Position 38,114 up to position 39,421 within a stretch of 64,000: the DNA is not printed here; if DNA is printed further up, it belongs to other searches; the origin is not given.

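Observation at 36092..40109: waaP embedded in a non-canonical module: Pol-beta nucleotidyltransferase + NPP/alkaline-phosphatase-superfamily enzyme + GT2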

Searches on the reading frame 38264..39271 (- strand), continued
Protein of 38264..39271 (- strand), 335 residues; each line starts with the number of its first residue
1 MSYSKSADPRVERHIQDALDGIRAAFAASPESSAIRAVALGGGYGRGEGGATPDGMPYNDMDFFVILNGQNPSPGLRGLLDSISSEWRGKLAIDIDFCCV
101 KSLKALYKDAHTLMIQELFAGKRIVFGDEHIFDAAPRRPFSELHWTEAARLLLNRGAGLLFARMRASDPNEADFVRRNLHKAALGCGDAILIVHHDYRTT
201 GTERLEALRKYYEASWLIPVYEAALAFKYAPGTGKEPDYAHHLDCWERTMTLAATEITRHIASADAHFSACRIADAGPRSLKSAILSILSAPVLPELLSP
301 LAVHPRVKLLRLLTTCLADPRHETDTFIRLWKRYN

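Call 76: search_protein_families(library=padloc, proteins=[window:38264-39271:-], max_evalue=0.01)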
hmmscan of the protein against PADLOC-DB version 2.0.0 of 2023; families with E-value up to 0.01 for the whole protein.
window:38264-39271:- (335 aa): 0 families
